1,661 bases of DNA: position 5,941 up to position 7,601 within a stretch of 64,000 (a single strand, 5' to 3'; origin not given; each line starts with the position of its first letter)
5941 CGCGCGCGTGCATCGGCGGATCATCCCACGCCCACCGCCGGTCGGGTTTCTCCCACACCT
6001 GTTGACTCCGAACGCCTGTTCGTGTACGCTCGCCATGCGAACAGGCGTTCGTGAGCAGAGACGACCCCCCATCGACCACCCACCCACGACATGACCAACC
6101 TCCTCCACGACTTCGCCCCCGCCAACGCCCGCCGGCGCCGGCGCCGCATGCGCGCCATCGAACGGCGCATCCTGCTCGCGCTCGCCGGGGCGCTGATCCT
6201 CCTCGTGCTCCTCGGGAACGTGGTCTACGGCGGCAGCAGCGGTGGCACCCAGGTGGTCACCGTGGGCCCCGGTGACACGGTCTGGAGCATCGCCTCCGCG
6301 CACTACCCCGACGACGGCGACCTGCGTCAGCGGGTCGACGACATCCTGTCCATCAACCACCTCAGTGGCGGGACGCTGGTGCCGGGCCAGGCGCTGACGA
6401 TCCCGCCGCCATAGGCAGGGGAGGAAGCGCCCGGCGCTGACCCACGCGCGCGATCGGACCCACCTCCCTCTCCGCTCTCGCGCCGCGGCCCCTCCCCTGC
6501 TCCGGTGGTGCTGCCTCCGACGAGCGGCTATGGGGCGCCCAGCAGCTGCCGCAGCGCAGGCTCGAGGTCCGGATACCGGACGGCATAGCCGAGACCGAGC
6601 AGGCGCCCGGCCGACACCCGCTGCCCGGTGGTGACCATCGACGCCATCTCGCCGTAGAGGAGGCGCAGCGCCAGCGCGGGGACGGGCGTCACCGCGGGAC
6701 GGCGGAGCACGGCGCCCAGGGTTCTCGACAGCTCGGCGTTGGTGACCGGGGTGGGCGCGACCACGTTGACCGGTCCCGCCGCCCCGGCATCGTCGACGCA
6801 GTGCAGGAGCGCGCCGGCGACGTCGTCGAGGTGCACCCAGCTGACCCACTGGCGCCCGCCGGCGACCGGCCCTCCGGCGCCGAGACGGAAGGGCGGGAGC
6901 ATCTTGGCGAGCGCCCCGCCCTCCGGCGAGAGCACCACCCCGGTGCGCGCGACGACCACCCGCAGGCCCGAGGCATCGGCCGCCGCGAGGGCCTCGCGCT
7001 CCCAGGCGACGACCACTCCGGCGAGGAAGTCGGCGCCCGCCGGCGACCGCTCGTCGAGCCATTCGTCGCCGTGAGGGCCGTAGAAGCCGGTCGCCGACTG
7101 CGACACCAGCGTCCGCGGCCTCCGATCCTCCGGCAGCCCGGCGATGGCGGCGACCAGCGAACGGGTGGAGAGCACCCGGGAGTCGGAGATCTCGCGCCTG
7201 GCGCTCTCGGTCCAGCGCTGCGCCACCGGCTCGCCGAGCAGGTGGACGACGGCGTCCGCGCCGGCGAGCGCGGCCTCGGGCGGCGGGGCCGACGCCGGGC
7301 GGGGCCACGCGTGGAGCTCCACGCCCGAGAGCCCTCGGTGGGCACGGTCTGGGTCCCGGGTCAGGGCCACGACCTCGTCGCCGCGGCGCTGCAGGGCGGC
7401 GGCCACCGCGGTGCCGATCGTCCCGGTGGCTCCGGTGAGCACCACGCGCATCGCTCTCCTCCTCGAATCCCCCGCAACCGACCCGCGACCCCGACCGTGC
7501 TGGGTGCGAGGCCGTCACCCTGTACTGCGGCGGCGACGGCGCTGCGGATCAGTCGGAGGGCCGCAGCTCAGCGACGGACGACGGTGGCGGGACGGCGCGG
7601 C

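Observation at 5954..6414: Dual perfect SOS boxes embedded in the promoter of a ChiZ-like LysM gene, divergent from a NUDIX hydrolase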

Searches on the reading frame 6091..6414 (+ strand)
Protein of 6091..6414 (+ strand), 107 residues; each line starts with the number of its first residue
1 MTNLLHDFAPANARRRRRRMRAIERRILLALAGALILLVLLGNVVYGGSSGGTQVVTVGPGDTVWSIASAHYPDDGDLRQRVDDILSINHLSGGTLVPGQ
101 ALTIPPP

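Call 4: search_protein_families(library=pfam, proteins=[window:6091-6414:+], max_evalue=0.01)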
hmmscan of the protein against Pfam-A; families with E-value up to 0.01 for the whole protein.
window:6091-6414:+ (107 aa): 1 family
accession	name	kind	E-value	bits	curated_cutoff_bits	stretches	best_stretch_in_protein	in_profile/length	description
PF01476.26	LysM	-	3.5e-10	40.1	20.9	1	57-105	2-43/43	LysM domain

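Call 9: find_homologous_proteins(query=window:6091-6414:+, max_evalue=0.001)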
Query window:6091-6414:+ (107 aa): 27 proteins with E <= 0.001 among 62 candidates.
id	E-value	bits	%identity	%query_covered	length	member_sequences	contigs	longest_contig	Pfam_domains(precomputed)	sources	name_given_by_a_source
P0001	6.7e-62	224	98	100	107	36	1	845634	PF01476.27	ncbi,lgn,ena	-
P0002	5.1e-58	211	93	100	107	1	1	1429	PF01476.27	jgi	jgi:hypothetical protein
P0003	7.0e-58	211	93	100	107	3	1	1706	PF01476.27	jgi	jgi:hypothetical protein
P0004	1.2e-55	204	92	100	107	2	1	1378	PF01476.27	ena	-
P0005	9.9e-55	201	85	61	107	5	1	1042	PF01476.27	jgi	jgi:nucleoid-associated protein YgaU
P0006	1.2e-54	201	86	100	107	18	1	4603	PF01476.27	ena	-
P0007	3.0e-53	196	83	100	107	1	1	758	PF01476.27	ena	-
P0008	3.1e-53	196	85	100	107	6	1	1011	PF01476.27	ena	-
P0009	3.9e-49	183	80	64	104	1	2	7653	PF01476.27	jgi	-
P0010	1.4e-46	175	77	62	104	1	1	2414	PF01476.27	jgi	jgi:hypothetical protein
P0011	2.8e-46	174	79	62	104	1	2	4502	PF01476.27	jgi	jgi:hypothetical protein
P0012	5.0e-45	170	77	70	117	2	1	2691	PF01476.27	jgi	jgi:LysM domain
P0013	4.6e-43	163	90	80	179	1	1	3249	-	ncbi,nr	ncbi:MAG: LysM peptidoglycan-binding domain-containing protein [Chloroflexi bacterium]|nr:MAG: LysM 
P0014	1.1e-41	159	72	61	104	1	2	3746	PF01476.27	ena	-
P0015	2.0e-40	155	73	79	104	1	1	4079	PF01476.27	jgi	jgi:LysM repeat protein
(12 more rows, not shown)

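Call 12: find_related_loci(query=A1, collection=genome_contigs, flank=6000)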
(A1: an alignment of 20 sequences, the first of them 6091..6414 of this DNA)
Query A1 (107 aa) in genome_contigs; peptide patterns used: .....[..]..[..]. (x = any residue, [..] = any of these).
215 stretches matched a pattern; 125 encode a relative of the query (tblastn E <= 1e-3); the best 80 are kept; 80 distinct loci.
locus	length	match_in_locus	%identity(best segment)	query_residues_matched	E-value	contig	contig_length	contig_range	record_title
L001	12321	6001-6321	98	1-107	2e-65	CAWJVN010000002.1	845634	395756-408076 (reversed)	MAG: uncultured Chloroflexia bacterium isolate MFD04580.bin.1.38 genome assembly, contig: contig_36078, whole genome sho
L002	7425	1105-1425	94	1-107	5e-39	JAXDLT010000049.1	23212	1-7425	MAG: Chloroflexota bacterium isolate BP_624 scaffold_4565491, whole genome shotgun sequence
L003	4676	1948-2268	93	1-107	2e-38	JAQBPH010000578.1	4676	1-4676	MAG: Chloroflexota bacterium isolate RYN_342 scaffold_1852809, whole genome shotgun sequence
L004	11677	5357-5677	86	1-107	3e-35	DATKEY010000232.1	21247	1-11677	MAG TPA_asm: Candidatus Dormiibacterota bacterium isolate SMAG_U14511 k141_4565477, whole genome shotgun sequence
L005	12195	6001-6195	89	43-107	8e-35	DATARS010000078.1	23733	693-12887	MAG TPA_asm: Candidatus Dormiibacterota bacterium isolate SMAG_U5500 k141_4214080, whole genome shotgun sequence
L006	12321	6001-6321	87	1-107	3e-35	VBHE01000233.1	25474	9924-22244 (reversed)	MAG: Chloroflexi bacterium isolate CF_96 14_1009_12_20cm_scaffold_9960, whole genome shotgun sequence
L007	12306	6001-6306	42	6-105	3e-18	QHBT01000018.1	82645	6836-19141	MAG: Candidatus Dormiibacter spiritus isolate RRmetagenome_bin13 antarctic_metabat_sens_bin_3_contig_1187, whole genome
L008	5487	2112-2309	60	41-107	6e-18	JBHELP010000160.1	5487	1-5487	MAG: Candidatus Dormibacteria bacterium isolate S2_bin.19.orig S2_k141_587115, whole genome shotgun sequence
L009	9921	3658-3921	47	12-105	3e-17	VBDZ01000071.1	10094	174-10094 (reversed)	MAG: Chloroflexi bacterium isolate CF_13 14_1009_09_30cm_scaffold_16638_e:307, whole genome shotgun sequence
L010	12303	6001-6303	42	8-105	6e-17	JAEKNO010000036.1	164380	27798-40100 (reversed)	MAG: Candidatus Dormiibacter inghamiae isolate Mitchell_Peninsula_6 NODE_47_length_164380_cov_104.371136, whole genome s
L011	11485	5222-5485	47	12-105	3e-16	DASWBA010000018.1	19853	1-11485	MAG TPA_asm: Candidatus Dormiibacterota bacterium isolate SMAG_U2670 k141_4020, whole genome shotgun sequence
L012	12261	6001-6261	46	21-106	5e-16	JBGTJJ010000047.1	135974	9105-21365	MAG: Rubrobacteraceae bacterium isolate JTS-RE287 k141_7292973, whole genome shotgun sequence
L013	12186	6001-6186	53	42-105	1e-15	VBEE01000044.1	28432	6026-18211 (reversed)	MAG: Chloroflexi bacterium isolate CF_18 14_1009_13_20cm_scaffold_228, whole genome shotgun sequence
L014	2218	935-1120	55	42-105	3e-15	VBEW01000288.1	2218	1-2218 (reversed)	MAG: Chloroflexi bacterium isolate CF_36 14_1009_16_40cm_scaffold_225447, whole genome shotgun sequence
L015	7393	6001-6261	46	11-105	7e-15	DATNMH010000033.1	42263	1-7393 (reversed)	MAG TPA_asm: Candidatus Acidoferrum sp. isolate SMAG_U11474 k141_607457, whole genome shotgun sequence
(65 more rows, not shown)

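Call 13: find_related_loci(query=A1, collection=metagenome_contigs, flank=3000)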
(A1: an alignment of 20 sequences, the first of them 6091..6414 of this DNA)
Query A1 (107 aa) in metagenome_contigs; peptide patterns used: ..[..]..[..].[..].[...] (x = any residue, [..] = any of these).
307 stretches matched a pattern; 179 encode a relative of the query (tblastn E <= 1e-3); the best 80 are kept; 80 distinct loci.
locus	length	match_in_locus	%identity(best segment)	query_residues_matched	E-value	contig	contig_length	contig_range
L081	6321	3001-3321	95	1-107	3e-65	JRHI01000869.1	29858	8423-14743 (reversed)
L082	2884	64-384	88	1-107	6e-37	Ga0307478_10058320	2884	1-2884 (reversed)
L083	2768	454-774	88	1-107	2e-36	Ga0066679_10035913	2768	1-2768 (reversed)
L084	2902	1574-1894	86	1-107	1e-35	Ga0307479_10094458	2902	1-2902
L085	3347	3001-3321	87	1-107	1e-35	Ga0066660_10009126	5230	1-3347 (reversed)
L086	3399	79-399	87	1-107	2e-35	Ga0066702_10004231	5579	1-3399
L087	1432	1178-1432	78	1-85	2e-35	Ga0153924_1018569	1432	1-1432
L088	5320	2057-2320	47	12-105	1e-17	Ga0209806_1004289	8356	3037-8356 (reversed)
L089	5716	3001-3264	47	12-105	1e-17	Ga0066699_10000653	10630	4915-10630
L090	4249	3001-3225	50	26-105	2e-17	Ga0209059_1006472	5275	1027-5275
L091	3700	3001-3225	50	26-105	2e-17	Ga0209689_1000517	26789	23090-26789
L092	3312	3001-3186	58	42-105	8e-17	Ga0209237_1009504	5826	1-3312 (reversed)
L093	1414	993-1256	43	12-105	2e-16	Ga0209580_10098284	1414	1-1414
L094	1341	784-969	53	42-105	9e-16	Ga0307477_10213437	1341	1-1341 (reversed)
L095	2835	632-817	55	42-105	1e-15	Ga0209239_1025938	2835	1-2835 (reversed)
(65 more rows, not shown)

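Call 24: search_protein_families(library=ncbifam, proteins=[window:6091-6414:+, L013:5899-6195:+], max_evalue=0.1)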
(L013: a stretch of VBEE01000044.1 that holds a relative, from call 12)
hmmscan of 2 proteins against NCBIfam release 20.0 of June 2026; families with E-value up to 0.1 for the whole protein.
window:6091-6414:+ (107 aa): 7 families
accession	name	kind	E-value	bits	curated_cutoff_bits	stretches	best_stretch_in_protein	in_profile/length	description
NF010723.1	PRK14125.1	equivalog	3.2e-08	33.4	60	1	44-105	21-85/87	cell division suppressor protein YneA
NF038083.1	CU044_5270_fam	subfamily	0.0052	16.6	100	1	12-63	17-66/284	CU044_5270 family protein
NF008399.0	PRK11198.1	equivalog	0.0066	16.9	134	1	53-106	95-147/149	peptidoglycan-binding protein LysM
TIGR02899.1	spore_safA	subfamily_domain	0.055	13.4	67.85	0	58-69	1-12/44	SafA/ExsA family spore coat assembly protein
NF010495.0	PRK13914.1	equivalog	0.072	12.1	647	1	55-104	29-71/481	invasion associated endopeptidase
NF012230.0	LWXIA_domain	equivalog_domain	0.075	13.1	33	0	54-71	3-20/74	LWXIA domain-containing protein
NF041208.1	celldiv_DipM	equivalog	0.092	11.9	740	0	49-105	181-228/419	cell division endopeptidase DipM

L013:5899-6195:+ (98 aa): 8 families
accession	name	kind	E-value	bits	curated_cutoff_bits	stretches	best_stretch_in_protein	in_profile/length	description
NF010723.1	PRK14125.1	equivalog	9.8e-10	38.3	60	1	25-97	9-86/87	cell division suppressor protein YneA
NF010495.0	PRK13914.1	equivalog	6.4e-05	22.1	647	1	42-95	23-71/481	invasion associated endopeptidase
TIGR02899.1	spore_safA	subfamily_domain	0.00014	21.8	67.85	1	51-96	1-43/44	SafA/ExsA family spore coat assembly protein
NF008399.0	PRK11198.1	equivalog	0.00042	20.8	134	1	45-97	94-147/149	peptidoglycan-binding protein LysM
NF038083.1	CU044_5270_fam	subfamily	0.0042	16.9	100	1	11-75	19-81/284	CU044_5270 family protein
NF052398.1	Agg_Promo_Fact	equivalog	0.0099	16.1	170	1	27-96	9-74/202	aggregation-promoting factor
NF033598.2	elast_bind_EbpS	equivalog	0.025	13.5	300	1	48-96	450-498/498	elastin-binding protein EbpS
NF052375.1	antisigma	equivalog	0.065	13.2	100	1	12-40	76-105/217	anti-sigma factor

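Call 25: search_solved_structures(query=A1, max_evalue=1, show_alignments=2)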
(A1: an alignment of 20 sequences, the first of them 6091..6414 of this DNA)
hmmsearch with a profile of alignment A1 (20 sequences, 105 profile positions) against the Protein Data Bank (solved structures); distinct sequences matched with E-value up to 1: 17.
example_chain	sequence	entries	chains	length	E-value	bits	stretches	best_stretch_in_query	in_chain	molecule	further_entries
4uz2_A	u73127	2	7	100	9e-13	51.2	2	50-104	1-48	CELL WALL-BINDING ENDOPEPTIDASE-RELATED PROTEIN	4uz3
4xcm_A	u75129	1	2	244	4.3e-11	45.8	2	52-104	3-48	Cell wall-binding endopeptidase-related protein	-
8i2e_B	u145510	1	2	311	2.1e-09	40.4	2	50-102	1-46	Probable peptidoglycan endopeptidase LytE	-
9hvw_D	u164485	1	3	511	0.00026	24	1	45-102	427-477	Fusion glycoprotein F1,Probable N-acetylmuramidase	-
4s3j_A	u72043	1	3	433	0.0005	23.1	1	51-102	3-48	Cortical-lytic enzyme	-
2l9y_A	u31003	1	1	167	0.0033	20.5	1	42-104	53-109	CVNH-LysM lectin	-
4s3k_A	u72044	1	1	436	0.0035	20.4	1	51-103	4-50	Spore germination protein YaaH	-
5k2l_A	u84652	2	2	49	0.0055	19.8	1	54-103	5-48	Chitinase, lysozyme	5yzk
7r1l_A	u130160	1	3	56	0.0067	19.5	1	55-104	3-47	Spore coat assembly protein SafA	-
7pvc_A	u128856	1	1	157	0.011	18.8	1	46-104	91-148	Potassium binding protein Kbp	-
8rhe_A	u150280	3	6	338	0.013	18.5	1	50-103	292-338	LysM peptidoglycan-binding domain-containing protein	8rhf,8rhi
5yz6_A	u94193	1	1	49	0.022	17.8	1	54-103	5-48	Chitinase, lysozyme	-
8zex_A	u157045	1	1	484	0.024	17.7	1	48-103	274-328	HaloKbp1a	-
4b8v_A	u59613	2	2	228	0.044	16.9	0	53-103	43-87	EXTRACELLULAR PROTEIN 6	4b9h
7vcm_A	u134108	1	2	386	0.12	15.4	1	47-104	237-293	Green fluorescent protein,Potassium binding protein Kbp,Green fluorescent protein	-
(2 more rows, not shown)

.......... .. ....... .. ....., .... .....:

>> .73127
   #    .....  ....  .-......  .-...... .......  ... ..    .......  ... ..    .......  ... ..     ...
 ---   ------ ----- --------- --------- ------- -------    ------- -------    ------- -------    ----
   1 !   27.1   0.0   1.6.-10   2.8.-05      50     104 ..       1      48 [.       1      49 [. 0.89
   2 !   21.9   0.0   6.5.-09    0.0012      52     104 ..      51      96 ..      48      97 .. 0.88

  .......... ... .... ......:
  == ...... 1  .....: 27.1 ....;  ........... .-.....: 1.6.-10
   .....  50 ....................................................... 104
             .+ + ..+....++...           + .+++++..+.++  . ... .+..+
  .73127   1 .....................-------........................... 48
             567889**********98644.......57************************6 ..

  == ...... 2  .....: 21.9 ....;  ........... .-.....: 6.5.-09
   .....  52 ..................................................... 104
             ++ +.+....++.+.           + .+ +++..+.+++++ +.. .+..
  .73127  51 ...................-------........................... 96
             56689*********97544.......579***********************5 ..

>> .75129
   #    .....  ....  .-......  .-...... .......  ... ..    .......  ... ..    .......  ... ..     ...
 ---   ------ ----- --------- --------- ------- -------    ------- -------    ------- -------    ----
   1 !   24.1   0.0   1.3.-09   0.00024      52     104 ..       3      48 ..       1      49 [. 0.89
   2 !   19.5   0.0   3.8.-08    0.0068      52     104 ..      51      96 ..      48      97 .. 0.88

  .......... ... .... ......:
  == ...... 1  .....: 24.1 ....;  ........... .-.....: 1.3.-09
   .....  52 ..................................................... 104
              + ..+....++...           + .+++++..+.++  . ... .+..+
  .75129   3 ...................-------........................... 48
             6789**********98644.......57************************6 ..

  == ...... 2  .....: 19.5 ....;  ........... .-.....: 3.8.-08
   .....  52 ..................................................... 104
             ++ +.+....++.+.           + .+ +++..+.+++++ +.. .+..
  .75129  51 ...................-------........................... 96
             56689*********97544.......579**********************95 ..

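Call 40: predict_structure(alignment_id=A1)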
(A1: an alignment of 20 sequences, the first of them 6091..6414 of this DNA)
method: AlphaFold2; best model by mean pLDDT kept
length: 107 residues; sequences in the alignment: 20
mean_pLDDT: 74.4   pTM: 0.47
mean pLDDT of the five models: 74.4, 73.5, 72.2, 71.8, 69.6
residues with pLDDT >= 90: 6; 70-90: 62; 50-70: 34; < 50: 5
segments of 3 or more residues with pLDDT < 50: 47-50
pLDDT, mean of each block of 10 residues (from residue 1): 52 53 76 89 57 77 87 85 87 77 81
secondary structure, 60 per line:
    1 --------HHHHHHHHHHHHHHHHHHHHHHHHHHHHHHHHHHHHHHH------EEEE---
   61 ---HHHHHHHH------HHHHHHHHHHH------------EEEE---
elements in order: H9-47 E54-57 H64-71 H78-88 E101-104

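Call 49: fold_search(model_id=the predicted structure, library=pdb)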
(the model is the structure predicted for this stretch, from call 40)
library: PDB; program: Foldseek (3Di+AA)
matches with E <= 10: 106; with E <= 0.001: 0
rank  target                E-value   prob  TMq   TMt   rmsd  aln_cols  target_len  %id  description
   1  4uz2_A                1.6e-02  1.00  0.37  0.40   2.4        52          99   35  Crystal structure of the N-terminal LysM domains from the putative NlpC/P60 D,L endopeptidase from T. thermophilus (released 2015-01-14)
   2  4uz2_B                1.7e-02  1.00  0.38  0.41   2.5        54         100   35  Crystal structure of the N-terminal LysM domains from the putative NlpC/P60 D,L endopeptidase from T. thermophilus (released 2015-01-14)
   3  4xcm_B                1.7e-02  1.00  0.38  0.19   4.5        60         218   28  Crystal structure of the putative NlpC/P60 D,L endopeptidase from T. thermophilus (released 2015-01-14)
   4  4uz3_B                2.0e-02  1.00  0.38  0.43   2.2        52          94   36  Crystal structure of the N-terminal LysM domains from the putative NlpC/P60 D,L endopeptidase from T. thermophilus bou (released 2015-01-14)
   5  4uz3_C                2.1e-02  1.00  0.37  0.79   2.3        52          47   35  Crystal structure of the N-terminal LysM domains from the putative NlpC/P60 D,L endopeptidase from T. thermophilus bou (released 2015-01-14)
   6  4xcm_A                2.1e-02  1.00  0.36  0.23   4.5        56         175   36  Crystal structure of the putative NlpC/P60 D,L endopeptidase from T. thermophilus (released 2015-01-14)
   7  8zex                  2.4e-02  1.00  0.42  0.11   3.3        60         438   28  Biosensor HaloKbp1a (released 2024-12-18)
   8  4uz2_C                3.8e-02  1.00  0.41  0.44   2.2        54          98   28  Crystal structure of the N-terminal LysM domains from the putative NlpC/P60 D,L endopeptidase from T. thermophilus (released 2015-01-14)
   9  4uz2_D                3.8e-02  1.00  0.37  0.41   2.4        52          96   35  Crystal structure of the N-terminal LysM domains from the putative NlpC/P60 D,L endopeptidase from T. thermophilus (released 2015-01-14)
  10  6q40_D                9.7e-02  1.00  0.42  0.56   2.1        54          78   31  A secreted LysM effector of the wheat pathogen Zymoseptoria tritici protects the fungal hyphae against chitinase hydro (released 2019-10-16)
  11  8kea_J                1.2e-01  1.00  0.42  0.31   1.8        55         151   16  Cyanophage A-1(L) baseplate-initiators (released 2024-04-10)
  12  7vcm_B                1.2e-01  1.00  0.41  0.13   1.9        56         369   30  crystal structure of GINKO1 (released 2022-07-27)
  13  7vcm_A                1.4e-01  0.96  0.36  0.12   3.5        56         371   30  crystal structure of GINKO1 (released 2022-07-27)
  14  7pvc_MODEL_1_A        1.7e-01  0.97  0.40  0.28   3.0        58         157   28  The structure of Kbp.K from E. coli with potassium bound. (released 2021-10-13)
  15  7aeb_M                1.8e-01  0.96  0.42  0.22   4.8        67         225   22  Cryo-EM structure of an extracellular contractile injection system in marine bacterium Algoriphagus machipongonensis,  (released 2022-02-16)
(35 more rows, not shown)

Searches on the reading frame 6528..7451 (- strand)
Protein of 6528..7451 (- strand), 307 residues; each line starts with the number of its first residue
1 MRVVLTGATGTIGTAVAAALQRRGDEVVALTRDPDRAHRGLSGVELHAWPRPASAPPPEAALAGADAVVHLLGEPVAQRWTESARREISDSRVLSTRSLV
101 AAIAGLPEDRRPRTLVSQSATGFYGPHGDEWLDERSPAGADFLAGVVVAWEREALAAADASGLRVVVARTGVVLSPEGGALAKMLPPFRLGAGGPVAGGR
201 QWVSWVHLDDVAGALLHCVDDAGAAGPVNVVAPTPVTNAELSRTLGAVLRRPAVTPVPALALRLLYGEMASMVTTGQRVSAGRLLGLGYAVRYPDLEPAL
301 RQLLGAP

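Call 4: search_protein_families(library=pfam, proteins=[window:6528-7451:-], max_evalue=0.01)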
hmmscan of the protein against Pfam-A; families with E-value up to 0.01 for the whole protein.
window:6528-7451:- (307 aa): 7 families
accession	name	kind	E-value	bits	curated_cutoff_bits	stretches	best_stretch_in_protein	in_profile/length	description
PF01370.27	Epimerase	-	1.7e-17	64.1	20.9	1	3-222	1-230/240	NAD dependent epimerase/dehydratase family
PF08338.16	DUF1731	-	9e-17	61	27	1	257-303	1-47/47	Domain of unknown function (DUF1731)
PF13460.12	NAD_binding_10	-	7.1e-10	39.5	27.2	1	7-220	1-182/184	NAD(P)H-binding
PF05368.20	NmrA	-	8.7e-05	22.7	27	1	2-72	4-77/298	NmrA-like family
PF04321.23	RmlD_sub_bind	-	0.00057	19.5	27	1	1-33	1-33/287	RmlD substrate binding domain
PF00106.31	adh_short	-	0.0014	18.6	26.6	1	3-41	3-41/195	short chain dehydrogenase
PF03435.24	Sacchrp_dh_NADP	-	0.002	18.9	25.1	1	3-79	1-83/129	Saccharopine dehydrogenase NADP binding domain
